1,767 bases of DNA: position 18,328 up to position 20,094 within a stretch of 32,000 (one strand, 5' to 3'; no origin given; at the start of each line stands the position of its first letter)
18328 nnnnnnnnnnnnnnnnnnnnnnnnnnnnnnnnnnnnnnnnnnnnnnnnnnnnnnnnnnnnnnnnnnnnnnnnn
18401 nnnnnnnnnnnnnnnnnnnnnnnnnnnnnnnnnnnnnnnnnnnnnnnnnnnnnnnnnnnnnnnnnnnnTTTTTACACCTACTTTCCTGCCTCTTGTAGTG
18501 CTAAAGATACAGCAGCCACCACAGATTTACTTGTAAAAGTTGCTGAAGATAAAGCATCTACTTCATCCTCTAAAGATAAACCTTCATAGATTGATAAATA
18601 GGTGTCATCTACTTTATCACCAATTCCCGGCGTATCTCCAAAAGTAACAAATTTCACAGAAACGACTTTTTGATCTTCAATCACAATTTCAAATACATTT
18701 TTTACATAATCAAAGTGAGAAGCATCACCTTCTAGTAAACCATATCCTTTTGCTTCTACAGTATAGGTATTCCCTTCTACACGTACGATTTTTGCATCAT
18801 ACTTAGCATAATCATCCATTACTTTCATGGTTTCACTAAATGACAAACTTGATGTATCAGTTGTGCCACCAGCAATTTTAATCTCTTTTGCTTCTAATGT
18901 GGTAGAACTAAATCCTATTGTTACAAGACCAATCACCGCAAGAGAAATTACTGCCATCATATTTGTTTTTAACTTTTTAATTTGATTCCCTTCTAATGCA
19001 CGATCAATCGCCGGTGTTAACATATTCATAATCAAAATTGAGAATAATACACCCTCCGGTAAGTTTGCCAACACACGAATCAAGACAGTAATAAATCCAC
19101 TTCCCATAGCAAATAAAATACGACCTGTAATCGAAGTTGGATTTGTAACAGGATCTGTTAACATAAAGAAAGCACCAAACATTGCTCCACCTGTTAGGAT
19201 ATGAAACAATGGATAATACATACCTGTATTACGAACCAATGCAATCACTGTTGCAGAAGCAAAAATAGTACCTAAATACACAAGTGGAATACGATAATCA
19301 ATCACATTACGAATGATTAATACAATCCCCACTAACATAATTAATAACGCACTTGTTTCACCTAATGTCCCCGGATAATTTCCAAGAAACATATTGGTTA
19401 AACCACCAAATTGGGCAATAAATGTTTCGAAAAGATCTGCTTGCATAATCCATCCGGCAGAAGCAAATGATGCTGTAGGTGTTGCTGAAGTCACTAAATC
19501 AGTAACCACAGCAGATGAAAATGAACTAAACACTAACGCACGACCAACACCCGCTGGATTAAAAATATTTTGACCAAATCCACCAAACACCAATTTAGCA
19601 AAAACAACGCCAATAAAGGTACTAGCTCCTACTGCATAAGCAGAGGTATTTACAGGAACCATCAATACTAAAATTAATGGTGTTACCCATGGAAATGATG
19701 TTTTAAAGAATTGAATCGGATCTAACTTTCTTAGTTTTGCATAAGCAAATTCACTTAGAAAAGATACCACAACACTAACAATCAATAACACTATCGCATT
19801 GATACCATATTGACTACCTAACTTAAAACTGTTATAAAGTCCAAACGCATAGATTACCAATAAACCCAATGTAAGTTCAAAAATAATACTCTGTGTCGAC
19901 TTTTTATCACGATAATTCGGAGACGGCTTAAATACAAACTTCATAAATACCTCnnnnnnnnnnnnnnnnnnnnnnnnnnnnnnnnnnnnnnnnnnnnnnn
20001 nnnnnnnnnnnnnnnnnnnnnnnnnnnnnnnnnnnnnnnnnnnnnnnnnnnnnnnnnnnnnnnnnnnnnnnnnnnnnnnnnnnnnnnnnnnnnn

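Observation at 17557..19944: Rnf operon in which RnfD and RnfG each carry an extra, mutually paralogous FMN-binding module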

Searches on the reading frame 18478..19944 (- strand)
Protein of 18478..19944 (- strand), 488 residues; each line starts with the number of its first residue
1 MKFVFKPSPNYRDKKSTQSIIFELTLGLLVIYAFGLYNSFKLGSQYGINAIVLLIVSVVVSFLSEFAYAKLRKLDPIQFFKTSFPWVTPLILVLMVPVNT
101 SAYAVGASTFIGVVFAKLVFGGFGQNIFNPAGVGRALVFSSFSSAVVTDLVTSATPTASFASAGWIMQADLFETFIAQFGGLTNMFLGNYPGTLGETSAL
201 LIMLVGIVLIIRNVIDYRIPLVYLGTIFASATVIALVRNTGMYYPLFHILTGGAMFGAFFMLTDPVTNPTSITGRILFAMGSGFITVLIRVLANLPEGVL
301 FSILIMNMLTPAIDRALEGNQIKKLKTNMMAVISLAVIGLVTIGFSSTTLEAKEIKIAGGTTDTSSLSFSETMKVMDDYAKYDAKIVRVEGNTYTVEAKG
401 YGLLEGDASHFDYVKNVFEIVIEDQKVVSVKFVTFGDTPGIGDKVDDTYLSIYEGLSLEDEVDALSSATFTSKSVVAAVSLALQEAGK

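Call 3: search_protein_families(library=pfam, proteins=[window:18478-19944:-], max_evalue=0.01)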
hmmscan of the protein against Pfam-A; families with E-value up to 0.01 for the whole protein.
window:18478-19944:- (488 aa): 2 families
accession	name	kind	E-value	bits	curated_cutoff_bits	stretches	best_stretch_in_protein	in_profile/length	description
PF03116.20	NQR2_RnfD_RnfE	-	1.9e-76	257.7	27.7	1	5-319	2-292/296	NQR2, RnfD, RnfE family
PF04205.19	FMN_bind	-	2.3e-10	41.4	22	1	418-484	8-77/77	FMN-binding domain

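Call 11: find_homologous_proteins(query=window:18478-19944:-, max_evalue=0.001)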
Query window:18478-19944:- (488 aa): 2887 proteins with E <= 0.001 among 8000 candidates; the best 120 are listed.
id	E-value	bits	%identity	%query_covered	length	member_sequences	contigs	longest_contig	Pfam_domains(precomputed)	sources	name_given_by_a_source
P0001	0.0e+0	1027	99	100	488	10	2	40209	PF04205.20,PF03116.21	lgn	-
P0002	1.1e-178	613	58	100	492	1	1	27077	PF04205.20,PF03116.21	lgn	-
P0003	3.2e-169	582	49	99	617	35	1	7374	PF28316.1,PF04205.20,PF03116.21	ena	-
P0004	1.5e-164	566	49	99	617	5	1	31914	PF04205.20,PF03116.21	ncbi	-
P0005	9.7e-163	560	49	99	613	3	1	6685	PF04205.20,PF03116.21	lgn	-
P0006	2.3e-161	556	48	99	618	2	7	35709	PF04205.20,PF03116.21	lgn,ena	-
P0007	1.1e-159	550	48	99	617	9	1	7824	PF04205.20,PF03116.21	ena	-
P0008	6.5e-159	548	49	97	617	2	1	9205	PF04205.20,PF03116.21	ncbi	-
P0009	1.2e-158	547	48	99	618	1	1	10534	PF04205.20,PF03116.21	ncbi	-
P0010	2.1e-156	540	51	100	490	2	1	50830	PF04205.20,PF03116.21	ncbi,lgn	ncbi:MAG: RnfABCDGE type electron transport complex subunit D [Anaerorhabdus sp.]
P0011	6.3e-155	535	47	97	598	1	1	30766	PF04205.20,PF03116.21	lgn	-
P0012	2.9e-153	529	53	99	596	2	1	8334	PF04205.20,PF03116.21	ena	-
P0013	3.2e-153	529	50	98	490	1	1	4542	PF04205.20,PF03116.21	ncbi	-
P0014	7.1e-153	528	51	99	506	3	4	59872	PF04205.20,PF03116.21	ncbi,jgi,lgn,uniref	ncbi:RnfABCDGE type electron transport complex subunit D [Anaerorhabdus sp.]|jgi:Na+-translocating f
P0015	2.4e-152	526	50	98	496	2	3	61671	PF04205.20,PF03116.21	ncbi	-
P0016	2.7e-152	526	52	99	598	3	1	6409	PF04205.20,PF03116.21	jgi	jgi:Na+-translocating ferredoxin:NAD+ oxidoreductase RnfD subunit/uncharacterized protein with FMN-b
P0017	2.8e-152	526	47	99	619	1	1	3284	PF04205.20,PF03116.21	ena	-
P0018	6.5e-152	525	47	99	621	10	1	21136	PF04205.20,PF03116.21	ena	-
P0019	2.9e-151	523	47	99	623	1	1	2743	PF04205.20,PF03116.21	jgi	-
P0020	8.5e-151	521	51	97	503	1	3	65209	PF04205.20,PF03116.21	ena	-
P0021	1.5e-150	520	50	98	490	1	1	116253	PF04205.20,PF03116.21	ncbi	-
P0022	2.7e-149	516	46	99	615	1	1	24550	PF04205.20,PF03116.21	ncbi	-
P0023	3.3e-149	516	47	99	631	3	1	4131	PF04205.20,PF03116.21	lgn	-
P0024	5.5e-149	515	51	99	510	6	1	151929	PF04205.20,PF03116.21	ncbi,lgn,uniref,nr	ncbi:RnfABCDGE type electron transport complex subunit D [Anaerorhabdus furcosa]|uniref:FMN-binding 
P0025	6.1e-149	515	46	99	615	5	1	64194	PF04205.20,PF03116.21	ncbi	-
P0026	9.2e-149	514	45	99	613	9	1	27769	PF04205.20,PF03116.21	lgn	-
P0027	3.9e-148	512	50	98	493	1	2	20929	PF04205.20,PF03116.21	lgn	-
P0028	1.8e-147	510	48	99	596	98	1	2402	PF04205.20,PF03116.21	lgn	-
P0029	7.7e-147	508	48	99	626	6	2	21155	PF04205.20,PF03116.21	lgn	-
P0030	1.0e-145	504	51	97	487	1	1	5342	PF04205.20,PF03116.21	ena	-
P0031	1.2e-145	504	50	99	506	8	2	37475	PF04205.20,PF03116.21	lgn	-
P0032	2.9e-145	503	44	99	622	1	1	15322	PF04205.20,PF03116.21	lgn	-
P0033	5.9e-145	502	52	99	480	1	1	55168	PF04205.20,PF03116.21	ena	-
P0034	4.7e-142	492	49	99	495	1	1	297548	PF04205.20,PF03116.21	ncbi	ncbi:MAG: RnfABCDGE type electron transport complex subunit D [Anaerorhabdus sp.]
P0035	7.8e-142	492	50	100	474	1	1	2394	PF04205.20,PF03116.21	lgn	-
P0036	1.5e-140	487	45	99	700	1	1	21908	PF04205.20,PF03116.21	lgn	-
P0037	2.2e-140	487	46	99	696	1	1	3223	PF04205.20,PF03116.21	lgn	-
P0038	1.8e-139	484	45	100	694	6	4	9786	PF04205.20,PF03116.21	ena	-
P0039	7.8e-139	482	46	98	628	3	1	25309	PF04205.20,PF03116.21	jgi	jgi:electron transport complex protein RnfD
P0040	1.9e-138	480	45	99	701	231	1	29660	PF04205.20,PF03116.21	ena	-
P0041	2.7e-138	480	50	97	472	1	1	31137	PF04205.20,PF03116.21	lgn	-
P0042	1.7e-137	477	43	99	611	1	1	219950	PF04205.20,PF03116.21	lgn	-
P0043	3.8e-137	476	50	100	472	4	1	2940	PF04205.20,PF03116.21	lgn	-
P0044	4.5e-136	473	47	100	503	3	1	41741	PF04205.20,PF03116.21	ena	-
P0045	2.8e-135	470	41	99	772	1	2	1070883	PF04205.20,PF03116.21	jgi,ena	-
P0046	1.1e-134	468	45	97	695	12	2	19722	PF04205.20,PF03116.21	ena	-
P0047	4.4e-134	466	48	100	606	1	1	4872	PF04205.20,PF03116.21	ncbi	-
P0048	1.5e-132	461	46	99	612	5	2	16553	PF04205.20,PF03116.21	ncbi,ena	-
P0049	2.0e-132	461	48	100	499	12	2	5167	PF04205.20,PF03116.21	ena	-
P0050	7.8e-131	455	49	98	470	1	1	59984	PF04205.20,PF03116.21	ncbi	-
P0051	1.9e-130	454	49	100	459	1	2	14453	PF04205.20,PF03116.21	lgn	-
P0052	2.5e-130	454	49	99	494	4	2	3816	PF04205.20,PF03116.21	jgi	jgi:electron transport complex protein RnfD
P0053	7.0e-130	452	46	100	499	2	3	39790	PF04205.20,PF03116.21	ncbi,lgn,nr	ncbi:MAG: RnfABCDGE type electron transport complex subunit D [Erysipelotrichaceae bacterium]|nr:Rnf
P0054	7.5e-130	452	48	99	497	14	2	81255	PF04205.20,PF03116.21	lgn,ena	-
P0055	8.2e-130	452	44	98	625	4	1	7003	PF04205.20,PF03116.21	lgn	-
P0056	1.2e-129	451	48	100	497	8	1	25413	PF04205.20,PF03116.21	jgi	-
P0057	1.7e-129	451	46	100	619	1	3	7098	PF04205.20,PF03116.21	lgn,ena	-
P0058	2.6e-129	450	47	99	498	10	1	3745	PF04205.20,PF03116.21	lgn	-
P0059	3.8e-129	450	46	100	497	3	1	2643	PF04205.20,PF03116.21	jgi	-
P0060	4.1e-129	450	46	98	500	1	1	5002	PF04205.20,PF03116.21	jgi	jgi:Na+-translocating ferredoxin:NAD+ oxidoreductase subunit D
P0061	1.6e-128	448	46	100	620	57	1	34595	PF04205.20,PF03116.21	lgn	-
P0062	2.0e-128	447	46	100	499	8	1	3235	PF04205.20,PF03116.21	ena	-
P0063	2.2e-128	447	48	98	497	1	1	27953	PF03116.21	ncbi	-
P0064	2.5e-128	447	49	100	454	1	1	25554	PF04205.20,PF03116.21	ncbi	-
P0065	2.7e-128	447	46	100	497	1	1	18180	PF04205.20,PF03116.21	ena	-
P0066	3.0e-128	447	49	99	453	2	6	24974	PF04205.20,PF03116.21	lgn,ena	-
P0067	3.5e-128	447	46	100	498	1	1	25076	PF04205.20,PF03116.21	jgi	-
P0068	3.9e-128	446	45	100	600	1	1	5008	PF04205.20,PF03116.21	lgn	-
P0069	7.0e-128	446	46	97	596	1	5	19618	PF04205.20,PF03116.21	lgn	-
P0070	1.2e-127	445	48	100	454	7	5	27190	PF04205.20,PF03116.21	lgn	-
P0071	1.3e-127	445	47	99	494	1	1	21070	PF04205.20,PF03116.21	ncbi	-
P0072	4.3e-127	443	45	99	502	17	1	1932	PF04205.20,PF03116.21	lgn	-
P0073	7.6e-127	442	47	99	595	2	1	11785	PF04205.20,PF03116.21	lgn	-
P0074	7.8e-127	442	47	100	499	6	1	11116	PF04205.20,PF03116.21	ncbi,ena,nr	ncbi:MAG: NADH:ubiquinone oxidoreductase subunit RnfD [Firmicutes bacterium HGW-Firmicutes-10]|nr:MA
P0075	8.4e-127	442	47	100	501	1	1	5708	PF04205.20,PF03116.21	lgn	-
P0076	1.7e-126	441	46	98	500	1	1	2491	PF04205.20,PF03116.21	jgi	-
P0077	2.3e-126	441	47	99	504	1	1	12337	PF04205.20,PF03116.21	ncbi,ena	-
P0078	3.3e-126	440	48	100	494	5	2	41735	PF04205.20,PF03116.21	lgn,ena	-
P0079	3.9e-126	440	48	100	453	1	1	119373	PF04205.20,PF03116.21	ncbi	-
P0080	3.9e-126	440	49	99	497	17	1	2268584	PF04205.20,PF03116.21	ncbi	ncbi:MAG: RnfABCDGE type electron transport complex subunit D [Erysipelotrichaceae bacterium]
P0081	9.6e-126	439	45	99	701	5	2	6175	PF04205.20,PF03116.21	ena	-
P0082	1.4e-125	438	48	100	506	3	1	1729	PF04205.20,PF03116.21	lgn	-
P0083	2.3e-125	437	48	100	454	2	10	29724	PF04205.20,PF03116.21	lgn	-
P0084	2.6e-125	437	46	99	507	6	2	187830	PF04205.20,PF03116.21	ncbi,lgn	-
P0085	2.7e-125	437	48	100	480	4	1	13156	PF04205.20,PF03116.21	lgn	-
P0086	2.9e-125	437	47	99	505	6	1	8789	PF04205.20,PF03116.21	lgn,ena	-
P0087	3.3e-125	437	46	99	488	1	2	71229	PF03116.21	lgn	-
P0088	3.7e-125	437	47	99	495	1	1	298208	PF04205.20,PF03116.21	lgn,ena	-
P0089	3.9e-125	437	47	99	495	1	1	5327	PF04205.20,PF03116.21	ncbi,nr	ncbi:MAG: FMN-binding protein [Erysipelotrichales bacterium]|nr:MAG: FMN-binding protein [Erysipelot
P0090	4.0e-125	436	48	100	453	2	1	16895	PF04205.20,PF03116.21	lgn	-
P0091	4.5e-125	436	46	97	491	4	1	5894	PF04205.20,PF03116.21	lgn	-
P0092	5.6e-125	436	48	100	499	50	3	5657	PF04205.20,PF03116.21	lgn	-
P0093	6.1e-125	436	47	99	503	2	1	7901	PF04205.20,PF03116.21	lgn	-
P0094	8.3e-125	435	46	99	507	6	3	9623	PF04205.20,PF03116.21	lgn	-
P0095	4.0e-124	433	46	99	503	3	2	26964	PF04205.20,PF03116.21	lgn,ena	-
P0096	4.2e-124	433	48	100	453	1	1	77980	PF04205.20,PF03116.21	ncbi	-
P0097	1.3e-123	432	47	100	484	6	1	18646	PF04205.20,PF03116.21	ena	-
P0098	1.8e-123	431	46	99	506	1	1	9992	PF04205.20,PF03116.21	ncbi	-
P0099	2.3e-123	431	43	100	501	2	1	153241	PF04205.20,PF03116.21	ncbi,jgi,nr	ncbi:MAG: RnfABCDGE type electron transport complex subunit D [Erysipelotrichaceae bacterium]|jgi:Rn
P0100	3.4e-123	430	40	97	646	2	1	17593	PF04205.20,PF03116.21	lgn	-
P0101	4.1e-123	430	46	100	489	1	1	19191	PF04205.20,PF03116.21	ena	-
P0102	4.3e-123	430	46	100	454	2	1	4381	PF04205.20,PF03116.21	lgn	-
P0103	4.9e-123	430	48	100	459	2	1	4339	PF04205.20,PF03116.21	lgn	-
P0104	7.3e-123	429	47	100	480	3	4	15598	PF04205.20,PF03116.21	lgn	-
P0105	7.8e-123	429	44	100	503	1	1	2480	PF04205.20,PF03116.21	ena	-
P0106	9.8e-123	429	46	100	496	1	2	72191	PF04205.20,PF03116.21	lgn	-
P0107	2.9e-122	427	47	99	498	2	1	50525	PF04205.20,PF03116.21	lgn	-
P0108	3.1e-122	427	46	100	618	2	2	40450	PF04205.20,PF03116.21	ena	-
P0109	3.1e-122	427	47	100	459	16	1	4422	PF04205.20,PF03116.21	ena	-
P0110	1.2e-121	425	47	99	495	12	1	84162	PF04205.20,PF03116.21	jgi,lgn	jgi:electron transport complex protein RnfD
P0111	1.9e-121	424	47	97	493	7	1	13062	PF04205.20,PF03116.21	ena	-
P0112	2.0e-121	424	43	100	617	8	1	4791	PF04205.20,PF03116.21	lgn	-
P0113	2.0e-121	424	45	96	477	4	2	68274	PF04205.20,PF03116.21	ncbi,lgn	-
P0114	2.2e-121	424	45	96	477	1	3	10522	PF04205.20,PF03116.21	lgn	-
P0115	3.8e-121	423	45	97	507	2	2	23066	PF04205.20,PF03116.21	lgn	-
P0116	3.8e-121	423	45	100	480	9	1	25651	PF04205.20,PF03116.21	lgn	-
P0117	6.3e-121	423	49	94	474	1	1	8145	PF04205.20,PF03116.21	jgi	jgi:electron transport complex protein RnfD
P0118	7.2e-121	422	41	100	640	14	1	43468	PF04205.20,PF03116.21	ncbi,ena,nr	ncbi:MAG: RnfABCDGE type electron transport complex subunit D [Solobacterium sp.]|nr:RnfABCDGE type 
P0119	8.7e-121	422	43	99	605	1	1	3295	PF04205.20,PF03116.21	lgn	-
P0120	1.2e-120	422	45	99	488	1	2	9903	PF04205.20,PF03116.21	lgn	-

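Call 19: find_related_loci(query=A2, collection=genome_contigs, flank=10000)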
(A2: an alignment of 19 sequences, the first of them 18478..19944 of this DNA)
Query A2 (488 aa) in genome_contigs; peptide patterns used: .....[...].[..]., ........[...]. (x = any residue, [..] = any of these).
600 stretches matched a pattern (row limit reached: there are more); 592 encode a relative of the query (tblastn E <= 1e-3); the best 80 are kept; 80 distinct loci.
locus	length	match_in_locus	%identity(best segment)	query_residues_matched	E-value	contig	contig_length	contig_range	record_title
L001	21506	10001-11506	51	1-484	4e-161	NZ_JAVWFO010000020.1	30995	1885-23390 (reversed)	MAG: Anaerorhabdus sp. isolate CGS1Y1-bin47 NODE_1117_length_30995_cov_30.366451, whole genome shotgun sequence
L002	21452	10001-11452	51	1-476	3e-160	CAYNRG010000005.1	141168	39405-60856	MAG TPA_asm: uncultured Erysipelotrichaceae bacterium isolate SRP324684_co1_21 genome assembly, contig: NODE_24_length_1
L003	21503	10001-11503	50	1-483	2e-154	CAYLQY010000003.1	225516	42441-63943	MAG TPA_asm: uncultured Erysipelotrichaceae bacterium isolate SRP242652_co2_199 genome assembly, contig: NODE_42_length_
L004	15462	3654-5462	49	1-484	8e-146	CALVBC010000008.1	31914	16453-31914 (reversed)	MAG: uncultured Erysipelotrichaceae bacterium isolate E22__bin136 genome assembly, contig: E22__k127_7831901, whole geno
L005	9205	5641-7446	49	1-474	6e-145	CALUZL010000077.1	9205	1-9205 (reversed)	MAG: uncultured Erysipelotrichaceae bacterium isolate E27__bin313 genome assembly, contig: E27__k127_2731461, whole geno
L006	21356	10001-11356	48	1-486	5e-143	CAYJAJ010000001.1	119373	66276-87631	MAG TPA_asm: uncultured Holdemania sp. isolate ERP123703_co1_16 genome assembly, contig: NODE_95_length_119373_cov_13.45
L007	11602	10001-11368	47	1-484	5e-137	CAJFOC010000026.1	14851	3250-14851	uncultured Holdemania sp. isolate Coassembly_mag_156 genome assembly, contig: MAGpy_11413_min2k_bin_156_fak87_557986, wh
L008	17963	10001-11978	48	1-482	9e-136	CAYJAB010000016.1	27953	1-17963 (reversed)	MAG TPA_asm: uncultured Erysipelotrichaceae bacterium isolate ERP123703_co1_164 genome assembly, contig: NODE_1689_lengt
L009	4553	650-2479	45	1-484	1e-135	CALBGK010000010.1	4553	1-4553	MAG TPA_asm: uncultured Erysipelotrichaceae bacterium isolate ERR318676_bin.97_CONCOCT_v1.1_MAG genome assembly, contig:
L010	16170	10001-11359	48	1-479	8e-133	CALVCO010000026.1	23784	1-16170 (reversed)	MAG: uncultured Erysipelotrichaceae bacterium isolate BRZ_SB__bin86 genome assembly, contig: BRZ_SB__NODE_3091_length_23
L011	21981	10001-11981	49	1-484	8e-133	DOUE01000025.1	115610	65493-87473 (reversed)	MAG TPA_asm: Erysipelotrichaceae bacterium isolate UBA12416 contig_4410, whole genome shotgun sequence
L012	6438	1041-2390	48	1-476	2e-132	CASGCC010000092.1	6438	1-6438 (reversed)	uncultured Firmicutes bacterium isolate B38_L1_377377_idba_bin.39 genome assembly, contig: B38_L1_377377_idba_bin.39.fa_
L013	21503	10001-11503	43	1-488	4e-127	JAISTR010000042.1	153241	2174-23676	MAG: Erysipelotrichaceae bacterium isolate Md513_bin22 k119_893677, whole genome shotgun sequence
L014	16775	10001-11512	51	1-484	2e-156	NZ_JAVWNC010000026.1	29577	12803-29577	MAG: Anaerorhabdus sp. isolate CGS1Y4-bin55 NODE_1003_length_29577_cov_126.027708, whole genome shotgun sequence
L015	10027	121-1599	47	1-484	1e-125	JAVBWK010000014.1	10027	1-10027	MAG: Erysipelotrichaceae bacterium isolate ZNE14_Bin74 all_Scaff005822, whole genome shotgun sequence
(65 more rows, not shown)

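Call 34: search_protein_families(library=ncbifam, proteins=[window:18478-19944:-], max_evalue=0.01)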
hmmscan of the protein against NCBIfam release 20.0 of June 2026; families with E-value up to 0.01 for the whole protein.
window:18478-19944:- (488 aa): 8 families
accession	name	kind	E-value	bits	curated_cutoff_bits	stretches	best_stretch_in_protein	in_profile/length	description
TIGR01946.1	rnfD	subfamily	7.1e-58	196.5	207.05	1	8-315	1-318/327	RnfABCDGE type electron transport complex subunit D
NF003756.0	PRK05349.1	equivalog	5.8e-47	160.5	414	1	50-327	121-402/406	NADH:ubiquinone reductase (Na(+)-transporting) subunit B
NF002011.0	PRK00816.1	equivalog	9.7e-39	133.4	415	2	201-315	226-340/352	electron transport complex subunit RsxD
TIGR01937.1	nqrB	equivalog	7.2e-36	124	349.9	1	50-321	121-409/413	NADH:ubiquinone reductase (Na(+)-transporting) subunit B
NF041838.1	rnfD_Methano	equivalog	2.4e-28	99.3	400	2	171-315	137-278/285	Rnf electron transport complex subunit RnfD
NF002181.0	PRK01024.1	equivalog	5.9e-24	84.6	792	2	182-316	346-493/503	Na(+)-transporting NADH-quinone reductase subunit B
NF045876.1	RnfG_DVU2794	exception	8e-06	25.5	205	1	419-483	103-176/190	RnfABCDGE type electron transport complex subunit G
TIGR01947.1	rnfG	subfamily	9.5e-06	25.8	102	1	422-484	105-183/187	RnfABCDGE type electron transport complex subunit G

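Call 48: predict_structure(alignment_id=A4)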
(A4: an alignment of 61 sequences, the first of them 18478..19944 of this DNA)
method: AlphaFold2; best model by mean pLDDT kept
length: 488 residues; sequences in the alignment: 61
mean_pLDDT: 84.6   pTM: 0.70
mean pLDDT of the five models: 84.6, 82.9, 81.6, 81.3, 80.0
residues with pLDDT >= 90: 230; 70-90: 200; 50-70: 29; < 50: 29
segments of 3 or more residues with pLDDT < 50: 1-8, 144-153, 357-367
pLDDT, mean of each block of 10 residues (from residue 1): 43 75 94 93 90 97 95 93 91 89 92 82 65 81 45 69 85 84 86 84 95 92 97 93 92 89 83 93 95 87 90 85 88 96 94 58 47 83 92 93 77 89 92 83 74 89 81 93 92
secondary structure, 60 per line:
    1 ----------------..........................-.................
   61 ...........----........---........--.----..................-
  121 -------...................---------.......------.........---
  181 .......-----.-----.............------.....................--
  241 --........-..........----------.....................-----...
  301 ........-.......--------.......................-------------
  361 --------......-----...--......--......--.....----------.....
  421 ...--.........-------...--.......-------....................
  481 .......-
elements in order: H17-42 H44-71 H76-83 H87-94 H102-119 H128-146 H156-162 H169-177 H181-187 H199-211 H218-238 H243-250 H252-261 H272-292 H298-308 H310-316 H325-347 E369-374 E385-390 E393-398 H401-405 E416-423 E426-434 H447-453 E461-465 H466-487

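Call 54: fold_search(model_id=the predicted structure, library=pdb)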
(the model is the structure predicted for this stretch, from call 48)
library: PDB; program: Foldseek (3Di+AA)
matches with E <= 10: 431; with E <= 0.001: 15
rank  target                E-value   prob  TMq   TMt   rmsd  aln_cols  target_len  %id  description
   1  9eri_D                1.0e-13  1.00  0.52  0.78   4.0       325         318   32  Cryo-EM structure of sodium pumping Rnf complex from Acetobacterium woodii bound to NADH (released 2025-03-05)
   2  8ahx_D                3.1e-12  1.00  0.54  0.74   4.6       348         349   27  Cryo-EM structure of the nitrogen-fixation associated NADH:ferredoxin oxidoreductase RNF from Azotobacter vinelandii (released 2023-11-01)
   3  7zc6_D                9.3e-12  1.00  0.53  0.82   4.0       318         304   33  Na+ - translocating ferredoxin: NAD+ reductase (Rnf) of C. tetanomorphum (released 2022-09-28)
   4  8ad0_B                2.5e-11  1.00  0.55  0.68   6.2       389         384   23  X-ray structure of Na+-NQR from Vibrio cholerae in different conformation at 3.1 A (released 2023-07-12)
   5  8acw_B                5.5e-11  1.00  0.55  0.69   6.1       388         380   24  X-ray structure of Na+-NQR from Vibrio cholerae at 3.4 A resolution (released 2023-07-12)
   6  8a1t_B                8.1e-11  1.00  0.55  0.67   5.1       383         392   23  Sodium pumping NADH-quinone oxidoreductase (released 2023-06-14)
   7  8a1x_B                8.8e-11  1.00  0.54  0.66   5.1       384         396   22  Sodium pumping NADH-quinone oxidoreductase with inhibitor DQA (released 2023-06-14)
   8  8evu_B                1.1e-10  1.00  0.55  0.64   5.0       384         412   23  Cryo EM structure of Vibrio cholerae NQR (released 2022-11-16)
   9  9lrr_B                1.5e-10  1.00  0.55  0.64   4.8       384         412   23  Cryo-EM structure of Na+-translocating NADH-ubiquinone oxidoreductase NqrB-G141A mutant from Vibrio cholerae with boun (released 2025-04-23)
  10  7xk3_B                1.7e-10  1.00  0.54  0.67   6.1       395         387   22  Cryo-EM structure of Na+-pumping NADH-ubiquinone oxidoreductase from Vibrio cholerae, state 1 (released 2022-07-20)
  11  8rbq_D                2.1e-10  1.00  0.47  0.74   8.3       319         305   27  Cryo-EM structure of the NADH:ferredoxin oxidoreductase RNF from Azotobacter vinelandii, dithionite reduced (released 2024-06-26)
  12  8a1v_B                2.3e-10  1.00  0.54  0.65   5.5       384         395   23  Sodium pumping NADH-quinone oxidoreductase with substrate Q2 (released 2023-06-14)
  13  7xk6_B                4.2e-10  1.00  0.55  0.64   4.9       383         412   22  Cryo-EM structure of Na+-pumping NADH-ubiquinone oxidoreductase from Vibrio cholerae, with aurachin D-42 (released 2022-07-20)
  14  9uuu_B                7.3e-10  1.00  0.55  0.69   5.0       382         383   22  Cryo-EM structure of Na+-translocating NADH-ubiquinone oxidoreductase from Vibrio cholerae reduced by NADH (released 2025-06-25)
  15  9ud3_B                3.8e-09  1.00  0.54  0.67   4.8       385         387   22  Cryo-EM structure of Na+-translocating NADH-ubiquinone oxidoreductase NqrB-T236Y mutant from Vibrio cholerae (released 2025-06-25)
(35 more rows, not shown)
